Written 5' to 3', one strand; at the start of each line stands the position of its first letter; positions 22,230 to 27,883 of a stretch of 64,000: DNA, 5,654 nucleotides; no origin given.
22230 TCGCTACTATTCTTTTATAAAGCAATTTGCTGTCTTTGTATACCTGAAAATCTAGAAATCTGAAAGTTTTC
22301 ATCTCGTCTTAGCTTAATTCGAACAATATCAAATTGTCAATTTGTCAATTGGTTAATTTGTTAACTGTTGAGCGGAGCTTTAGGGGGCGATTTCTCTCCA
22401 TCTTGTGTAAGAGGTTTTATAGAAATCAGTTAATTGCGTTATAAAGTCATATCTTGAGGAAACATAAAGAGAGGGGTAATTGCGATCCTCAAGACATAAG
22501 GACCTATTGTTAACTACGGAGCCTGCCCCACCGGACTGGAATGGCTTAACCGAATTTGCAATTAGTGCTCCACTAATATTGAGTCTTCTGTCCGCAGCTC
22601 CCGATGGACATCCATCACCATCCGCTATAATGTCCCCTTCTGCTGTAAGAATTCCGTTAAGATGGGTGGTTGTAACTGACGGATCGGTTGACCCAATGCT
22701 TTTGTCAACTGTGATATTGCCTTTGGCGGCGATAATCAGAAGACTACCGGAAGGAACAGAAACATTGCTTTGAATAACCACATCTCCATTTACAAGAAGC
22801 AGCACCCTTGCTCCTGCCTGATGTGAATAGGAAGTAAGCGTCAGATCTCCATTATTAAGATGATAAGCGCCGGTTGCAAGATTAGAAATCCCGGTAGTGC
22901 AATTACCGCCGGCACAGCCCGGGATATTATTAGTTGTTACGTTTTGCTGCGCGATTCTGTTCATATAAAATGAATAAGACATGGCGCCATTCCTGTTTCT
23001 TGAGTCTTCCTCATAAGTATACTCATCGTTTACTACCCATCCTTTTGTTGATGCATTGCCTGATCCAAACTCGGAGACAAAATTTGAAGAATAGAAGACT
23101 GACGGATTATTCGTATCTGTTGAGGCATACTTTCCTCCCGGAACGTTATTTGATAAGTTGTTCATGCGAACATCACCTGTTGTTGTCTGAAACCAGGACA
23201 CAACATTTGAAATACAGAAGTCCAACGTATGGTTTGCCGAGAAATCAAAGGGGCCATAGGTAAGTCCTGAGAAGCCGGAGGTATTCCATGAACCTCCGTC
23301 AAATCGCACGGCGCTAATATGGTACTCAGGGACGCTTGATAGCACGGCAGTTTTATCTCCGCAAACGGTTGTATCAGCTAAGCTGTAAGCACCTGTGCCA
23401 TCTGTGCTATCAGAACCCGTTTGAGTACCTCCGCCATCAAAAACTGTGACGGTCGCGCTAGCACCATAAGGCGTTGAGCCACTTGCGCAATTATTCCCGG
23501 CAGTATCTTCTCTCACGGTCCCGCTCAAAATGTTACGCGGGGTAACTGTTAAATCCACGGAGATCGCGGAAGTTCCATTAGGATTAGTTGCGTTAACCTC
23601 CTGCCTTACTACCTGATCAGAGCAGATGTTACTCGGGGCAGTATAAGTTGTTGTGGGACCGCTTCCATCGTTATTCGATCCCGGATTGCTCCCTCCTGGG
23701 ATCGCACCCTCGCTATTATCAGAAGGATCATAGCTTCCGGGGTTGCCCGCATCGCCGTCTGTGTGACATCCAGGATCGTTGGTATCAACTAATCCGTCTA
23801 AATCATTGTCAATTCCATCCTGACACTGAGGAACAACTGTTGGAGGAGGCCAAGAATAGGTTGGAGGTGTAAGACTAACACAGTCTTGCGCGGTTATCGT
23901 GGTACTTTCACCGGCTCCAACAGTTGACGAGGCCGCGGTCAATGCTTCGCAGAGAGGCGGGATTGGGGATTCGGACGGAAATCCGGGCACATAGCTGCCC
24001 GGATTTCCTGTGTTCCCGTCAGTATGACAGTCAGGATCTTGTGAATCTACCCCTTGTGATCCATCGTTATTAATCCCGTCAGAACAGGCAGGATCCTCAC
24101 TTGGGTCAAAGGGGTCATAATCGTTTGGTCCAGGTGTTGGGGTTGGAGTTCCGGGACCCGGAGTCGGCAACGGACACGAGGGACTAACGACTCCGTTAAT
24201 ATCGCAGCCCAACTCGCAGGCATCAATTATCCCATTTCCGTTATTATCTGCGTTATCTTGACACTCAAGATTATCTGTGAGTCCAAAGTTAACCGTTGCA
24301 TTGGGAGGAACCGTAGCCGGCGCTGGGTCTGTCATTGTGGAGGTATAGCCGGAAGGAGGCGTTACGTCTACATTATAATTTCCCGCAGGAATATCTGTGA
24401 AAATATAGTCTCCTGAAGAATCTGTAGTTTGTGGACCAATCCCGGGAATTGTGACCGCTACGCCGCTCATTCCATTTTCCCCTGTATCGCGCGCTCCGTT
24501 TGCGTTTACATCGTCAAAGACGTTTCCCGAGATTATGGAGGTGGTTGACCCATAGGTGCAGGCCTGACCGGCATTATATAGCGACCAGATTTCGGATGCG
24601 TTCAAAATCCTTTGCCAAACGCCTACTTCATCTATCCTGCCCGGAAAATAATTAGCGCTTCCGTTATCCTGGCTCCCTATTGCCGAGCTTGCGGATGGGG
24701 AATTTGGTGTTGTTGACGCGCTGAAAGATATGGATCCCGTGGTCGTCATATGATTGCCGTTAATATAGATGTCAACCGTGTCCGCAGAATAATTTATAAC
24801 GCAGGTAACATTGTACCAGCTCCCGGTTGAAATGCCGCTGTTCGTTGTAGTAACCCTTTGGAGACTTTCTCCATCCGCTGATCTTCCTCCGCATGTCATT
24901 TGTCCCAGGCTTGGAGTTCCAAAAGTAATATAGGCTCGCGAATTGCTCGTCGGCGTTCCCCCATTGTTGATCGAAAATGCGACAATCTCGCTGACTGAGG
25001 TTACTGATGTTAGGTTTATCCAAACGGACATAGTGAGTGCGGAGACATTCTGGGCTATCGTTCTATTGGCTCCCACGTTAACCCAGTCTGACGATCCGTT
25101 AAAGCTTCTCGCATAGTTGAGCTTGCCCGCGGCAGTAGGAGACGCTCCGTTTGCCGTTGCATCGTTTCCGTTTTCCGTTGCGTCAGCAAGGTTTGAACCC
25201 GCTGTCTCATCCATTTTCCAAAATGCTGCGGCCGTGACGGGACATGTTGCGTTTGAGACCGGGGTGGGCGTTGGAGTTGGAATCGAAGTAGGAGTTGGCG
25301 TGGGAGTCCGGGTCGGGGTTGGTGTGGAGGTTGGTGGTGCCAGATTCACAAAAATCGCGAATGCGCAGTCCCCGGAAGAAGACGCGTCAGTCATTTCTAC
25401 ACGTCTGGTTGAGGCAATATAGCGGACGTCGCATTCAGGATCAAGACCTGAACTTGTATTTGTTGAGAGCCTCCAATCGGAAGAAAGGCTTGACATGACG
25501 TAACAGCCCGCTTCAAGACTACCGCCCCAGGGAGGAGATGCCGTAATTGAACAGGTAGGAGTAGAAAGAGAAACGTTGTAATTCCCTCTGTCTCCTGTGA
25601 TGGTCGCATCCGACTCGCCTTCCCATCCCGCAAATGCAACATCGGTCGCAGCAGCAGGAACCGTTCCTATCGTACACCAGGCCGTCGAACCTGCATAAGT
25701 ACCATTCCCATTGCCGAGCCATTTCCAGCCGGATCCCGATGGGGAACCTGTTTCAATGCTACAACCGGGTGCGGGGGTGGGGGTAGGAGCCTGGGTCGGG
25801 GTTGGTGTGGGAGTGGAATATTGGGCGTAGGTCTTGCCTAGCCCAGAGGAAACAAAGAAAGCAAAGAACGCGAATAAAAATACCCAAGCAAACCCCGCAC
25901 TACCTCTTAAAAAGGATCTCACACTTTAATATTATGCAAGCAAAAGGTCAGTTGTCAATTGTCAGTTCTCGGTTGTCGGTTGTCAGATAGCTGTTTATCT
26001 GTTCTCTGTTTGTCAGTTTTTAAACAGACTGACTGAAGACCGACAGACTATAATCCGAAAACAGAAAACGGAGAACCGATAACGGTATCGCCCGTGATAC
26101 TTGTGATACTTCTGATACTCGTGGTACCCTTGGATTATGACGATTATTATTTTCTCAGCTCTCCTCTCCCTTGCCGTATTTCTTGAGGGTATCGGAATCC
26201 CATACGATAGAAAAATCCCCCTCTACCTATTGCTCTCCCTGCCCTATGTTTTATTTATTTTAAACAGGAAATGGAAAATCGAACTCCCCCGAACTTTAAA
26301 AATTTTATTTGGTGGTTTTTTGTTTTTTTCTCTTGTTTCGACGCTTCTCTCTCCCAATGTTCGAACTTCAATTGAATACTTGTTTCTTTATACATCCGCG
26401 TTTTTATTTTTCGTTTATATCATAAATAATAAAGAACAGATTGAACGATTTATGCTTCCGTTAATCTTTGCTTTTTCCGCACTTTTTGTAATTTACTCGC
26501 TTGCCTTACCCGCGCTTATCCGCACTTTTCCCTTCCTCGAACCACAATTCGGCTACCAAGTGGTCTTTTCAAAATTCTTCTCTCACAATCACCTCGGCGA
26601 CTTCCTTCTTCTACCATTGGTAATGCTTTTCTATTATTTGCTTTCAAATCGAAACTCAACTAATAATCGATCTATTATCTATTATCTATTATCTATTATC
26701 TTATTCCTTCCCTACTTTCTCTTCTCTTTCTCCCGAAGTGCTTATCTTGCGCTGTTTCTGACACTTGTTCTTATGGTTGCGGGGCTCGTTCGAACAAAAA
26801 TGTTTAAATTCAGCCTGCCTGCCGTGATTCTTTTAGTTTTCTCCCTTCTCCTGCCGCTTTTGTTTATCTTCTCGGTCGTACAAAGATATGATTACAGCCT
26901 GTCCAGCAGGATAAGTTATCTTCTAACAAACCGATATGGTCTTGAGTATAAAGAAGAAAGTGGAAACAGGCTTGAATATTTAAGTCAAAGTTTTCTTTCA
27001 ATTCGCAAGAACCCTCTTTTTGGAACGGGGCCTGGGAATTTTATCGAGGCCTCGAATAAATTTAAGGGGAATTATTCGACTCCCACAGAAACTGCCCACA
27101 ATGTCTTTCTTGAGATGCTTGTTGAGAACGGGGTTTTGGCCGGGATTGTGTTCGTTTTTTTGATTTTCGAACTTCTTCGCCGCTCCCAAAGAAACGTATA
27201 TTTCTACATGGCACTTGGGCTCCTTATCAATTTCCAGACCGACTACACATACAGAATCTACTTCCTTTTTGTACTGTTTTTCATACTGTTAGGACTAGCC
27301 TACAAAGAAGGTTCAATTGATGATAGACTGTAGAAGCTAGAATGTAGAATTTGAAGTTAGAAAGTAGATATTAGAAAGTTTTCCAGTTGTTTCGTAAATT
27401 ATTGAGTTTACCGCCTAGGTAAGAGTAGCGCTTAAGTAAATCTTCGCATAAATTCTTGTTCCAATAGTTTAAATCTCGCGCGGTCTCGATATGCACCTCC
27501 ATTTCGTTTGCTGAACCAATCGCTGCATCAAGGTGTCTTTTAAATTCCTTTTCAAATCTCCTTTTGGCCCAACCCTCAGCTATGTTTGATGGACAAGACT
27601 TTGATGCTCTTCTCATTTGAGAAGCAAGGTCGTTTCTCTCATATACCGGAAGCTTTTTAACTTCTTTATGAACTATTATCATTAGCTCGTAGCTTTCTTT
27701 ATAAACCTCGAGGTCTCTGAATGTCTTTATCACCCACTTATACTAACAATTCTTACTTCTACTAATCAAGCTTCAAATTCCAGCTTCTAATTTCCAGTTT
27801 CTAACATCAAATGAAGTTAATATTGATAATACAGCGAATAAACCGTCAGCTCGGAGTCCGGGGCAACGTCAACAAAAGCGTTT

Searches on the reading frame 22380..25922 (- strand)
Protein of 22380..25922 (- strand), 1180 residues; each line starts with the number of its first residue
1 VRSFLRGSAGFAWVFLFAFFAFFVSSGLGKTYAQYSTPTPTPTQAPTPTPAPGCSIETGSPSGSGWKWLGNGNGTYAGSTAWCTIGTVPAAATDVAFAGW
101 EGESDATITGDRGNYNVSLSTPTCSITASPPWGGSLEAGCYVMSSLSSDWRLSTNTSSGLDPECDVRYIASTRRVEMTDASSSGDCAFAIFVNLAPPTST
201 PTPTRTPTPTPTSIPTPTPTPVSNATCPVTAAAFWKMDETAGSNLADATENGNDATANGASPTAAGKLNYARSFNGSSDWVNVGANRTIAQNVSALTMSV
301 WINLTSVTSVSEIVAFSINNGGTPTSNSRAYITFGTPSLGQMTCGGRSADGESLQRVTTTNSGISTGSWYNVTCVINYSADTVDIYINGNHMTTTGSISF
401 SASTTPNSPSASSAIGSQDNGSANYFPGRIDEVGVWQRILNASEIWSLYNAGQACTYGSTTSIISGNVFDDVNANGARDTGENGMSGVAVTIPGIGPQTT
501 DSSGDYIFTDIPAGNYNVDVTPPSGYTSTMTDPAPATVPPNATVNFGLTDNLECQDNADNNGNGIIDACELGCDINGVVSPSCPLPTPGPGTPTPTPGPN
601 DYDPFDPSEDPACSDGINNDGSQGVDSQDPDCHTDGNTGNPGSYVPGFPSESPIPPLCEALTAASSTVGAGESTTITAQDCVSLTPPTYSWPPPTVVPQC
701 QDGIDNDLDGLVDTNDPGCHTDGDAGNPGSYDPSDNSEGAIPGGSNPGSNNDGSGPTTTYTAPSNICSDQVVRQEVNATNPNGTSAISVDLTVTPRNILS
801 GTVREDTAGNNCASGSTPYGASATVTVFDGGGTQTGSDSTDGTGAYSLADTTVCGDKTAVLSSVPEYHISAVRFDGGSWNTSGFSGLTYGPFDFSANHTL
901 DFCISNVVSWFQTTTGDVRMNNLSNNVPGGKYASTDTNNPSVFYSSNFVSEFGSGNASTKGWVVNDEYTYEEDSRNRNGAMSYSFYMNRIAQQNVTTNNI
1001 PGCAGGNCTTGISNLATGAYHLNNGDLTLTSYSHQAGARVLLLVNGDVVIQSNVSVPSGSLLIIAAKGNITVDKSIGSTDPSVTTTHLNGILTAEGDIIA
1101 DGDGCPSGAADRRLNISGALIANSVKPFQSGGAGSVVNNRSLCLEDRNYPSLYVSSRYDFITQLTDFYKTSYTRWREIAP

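Call 65: search_protein_families(library=pfam, proteins=[window:22380-25922:-], max_evalue=0.001)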
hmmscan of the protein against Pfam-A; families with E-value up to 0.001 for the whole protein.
window:22380-25922:- (1180 aa): 3 families
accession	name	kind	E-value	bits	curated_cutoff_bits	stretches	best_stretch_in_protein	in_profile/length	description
PF13385.13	Laminin_G_3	-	1.4e-18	67.9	27.6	1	275-445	1-150/151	Concanavalin A-like lectin/glucanases superfamily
PF17210.9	SdrD_B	-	9.3e-14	52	29.7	1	467-534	6-78/112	SdrD B-like domain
PF13620.12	CarboxypepD_reg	-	3e-07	31.1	32.3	1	479-548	8-81/82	Carboxypeptidase regulatory-like domain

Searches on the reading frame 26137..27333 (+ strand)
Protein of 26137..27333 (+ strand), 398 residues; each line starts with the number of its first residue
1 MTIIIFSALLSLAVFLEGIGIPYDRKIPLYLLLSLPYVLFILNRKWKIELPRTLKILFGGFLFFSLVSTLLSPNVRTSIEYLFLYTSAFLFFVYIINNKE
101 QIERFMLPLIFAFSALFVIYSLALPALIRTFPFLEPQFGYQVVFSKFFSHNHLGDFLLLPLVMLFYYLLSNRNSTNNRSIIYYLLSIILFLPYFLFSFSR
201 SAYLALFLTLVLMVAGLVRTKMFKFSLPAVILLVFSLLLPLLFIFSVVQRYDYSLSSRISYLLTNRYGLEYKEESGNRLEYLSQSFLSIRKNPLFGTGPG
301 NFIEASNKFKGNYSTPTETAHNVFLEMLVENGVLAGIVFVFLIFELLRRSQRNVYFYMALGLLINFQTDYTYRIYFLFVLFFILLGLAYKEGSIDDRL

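Call 65: search_protein_families(library=pfam, proteins=[window:26137-27333:+], max_evalue=0.001)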
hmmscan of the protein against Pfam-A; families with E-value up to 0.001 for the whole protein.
window:26137-27333:+ (398 aa): 1 family
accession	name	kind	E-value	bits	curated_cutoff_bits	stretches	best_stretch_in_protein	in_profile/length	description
PF04932.20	Wzy_C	-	1.5e-19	70.7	31.7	1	186-340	2-149/149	O-Antigen ligase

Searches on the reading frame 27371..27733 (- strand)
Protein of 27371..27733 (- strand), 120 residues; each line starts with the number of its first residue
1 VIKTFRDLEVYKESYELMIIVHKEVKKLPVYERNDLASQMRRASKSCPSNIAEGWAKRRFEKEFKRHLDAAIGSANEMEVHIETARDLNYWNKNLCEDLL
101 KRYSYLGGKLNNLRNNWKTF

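Call 65: search_protein_families(library=pfam, proteins=[window:27371-27733:-], max_evalue=0.001)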
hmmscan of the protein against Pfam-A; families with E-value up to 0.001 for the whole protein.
window:27371-27733:- (120 aa): 1 family
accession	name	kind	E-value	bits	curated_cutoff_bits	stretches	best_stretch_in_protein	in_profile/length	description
PF05635.17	23S_rRNA_IVP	-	5.1e-27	94.6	33.8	1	6-111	1-105/106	23S rRNA-intervening sequence protein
